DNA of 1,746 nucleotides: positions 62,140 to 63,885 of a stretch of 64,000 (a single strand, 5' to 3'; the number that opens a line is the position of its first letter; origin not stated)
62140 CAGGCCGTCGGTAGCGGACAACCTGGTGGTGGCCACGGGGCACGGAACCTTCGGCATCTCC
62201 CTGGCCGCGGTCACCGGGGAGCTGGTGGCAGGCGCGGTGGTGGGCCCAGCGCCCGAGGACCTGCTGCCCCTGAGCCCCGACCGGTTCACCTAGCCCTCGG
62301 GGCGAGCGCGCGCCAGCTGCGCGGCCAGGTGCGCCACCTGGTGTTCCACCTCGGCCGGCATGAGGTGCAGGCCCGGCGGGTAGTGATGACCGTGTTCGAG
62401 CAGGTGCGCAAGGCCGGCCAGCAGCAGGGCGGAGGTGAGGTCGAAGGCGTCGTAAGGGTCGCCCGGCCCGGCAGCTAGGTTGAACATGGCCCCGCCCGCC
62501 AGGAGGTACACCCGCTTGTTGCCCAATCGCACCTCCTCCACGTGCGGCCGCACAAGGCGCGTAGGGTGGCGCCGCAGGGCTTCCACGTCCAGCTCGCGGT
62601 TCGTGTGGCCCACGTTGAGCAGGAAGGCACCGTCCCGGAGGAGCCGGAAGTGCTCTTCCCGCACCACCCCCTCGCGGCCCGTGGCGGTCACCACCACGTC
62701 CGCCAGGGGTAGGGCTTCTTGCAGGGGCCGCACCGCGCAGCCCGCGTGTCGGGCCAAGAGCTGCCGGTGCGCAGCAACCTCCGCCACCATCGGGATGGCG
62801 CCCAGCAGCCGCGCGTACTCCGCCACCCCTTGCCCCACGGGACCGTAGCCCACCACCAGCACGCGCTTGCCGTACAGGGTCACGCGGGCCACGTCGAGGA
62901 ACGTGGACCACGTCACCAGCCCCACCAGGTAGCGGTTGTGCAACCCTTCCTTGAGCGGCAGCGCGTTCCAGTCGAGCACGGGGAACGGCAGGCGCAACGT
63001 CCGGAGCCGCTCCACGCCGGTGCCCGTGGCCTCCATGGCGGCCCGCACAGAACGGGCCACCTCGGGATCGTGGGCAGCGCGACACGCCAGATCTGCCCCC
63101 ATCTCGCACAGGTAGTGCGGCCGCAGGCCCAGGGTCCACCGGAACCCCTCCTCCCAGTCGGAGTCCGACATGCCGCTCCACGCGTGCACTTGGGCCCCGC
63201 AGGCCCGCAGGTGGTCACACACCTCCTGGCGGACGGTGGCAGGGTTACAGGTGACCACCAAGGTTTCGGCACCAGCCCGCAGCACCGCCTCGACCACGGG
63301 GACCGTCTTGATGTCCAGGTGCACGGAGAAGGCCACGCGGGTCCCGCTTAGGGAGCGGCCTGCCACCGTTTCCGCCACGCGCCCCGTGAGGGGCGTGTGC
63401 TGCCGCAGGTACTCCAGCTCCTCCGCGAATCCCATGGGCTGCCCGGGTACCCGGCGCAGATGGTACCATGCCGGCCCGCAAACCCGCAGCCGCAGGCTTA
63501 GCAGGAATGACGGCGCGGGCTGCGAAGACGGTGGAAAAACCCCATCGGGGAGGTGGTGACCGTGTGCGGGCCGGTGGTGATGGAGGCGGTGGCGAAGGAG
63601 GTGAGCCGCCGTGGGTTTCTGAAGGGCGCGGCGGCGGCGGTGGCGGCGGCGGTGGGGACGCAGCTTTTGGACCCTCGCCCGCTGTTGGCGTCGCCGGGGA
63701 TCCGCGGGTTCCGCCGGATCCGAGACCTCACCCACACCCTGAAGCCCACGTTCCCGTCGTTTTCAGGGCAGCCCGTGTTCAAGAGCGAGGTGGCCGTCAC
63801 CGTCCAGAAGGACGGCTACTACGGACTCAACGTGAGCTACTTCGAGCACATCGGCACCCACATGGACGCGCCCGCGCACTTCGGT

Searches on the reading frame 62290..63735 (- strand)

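Call 41: search_protein_families(library=pfam, proteins=[window:62290-63735:-], max_evalue=0.00001)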
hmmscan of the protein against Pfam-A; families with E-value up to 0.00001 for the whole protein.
window:62290-63735:- (481 aa): 3 families
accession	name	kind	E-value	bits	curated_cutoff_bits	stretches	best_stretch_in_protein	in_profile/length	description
PF00670.27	AdoHcyase_NAD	-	3.8e-26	92.6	27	1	285-422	19-159/162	S-adenosyl-L-homocysteine hydrolase, NAD binding domain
PF02826.25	2-Hacid_dh_C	-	1e-09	38.5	25.1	1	283-377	30-128/178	D-isomer specific 2-hydroxyacid dehydrogenase, NAD binding domain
PF05221.23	AdoHcyase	-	1.2e-06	28.4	25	1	124-197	35-108/299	S-adenosyl-L-homocysteine hydrolase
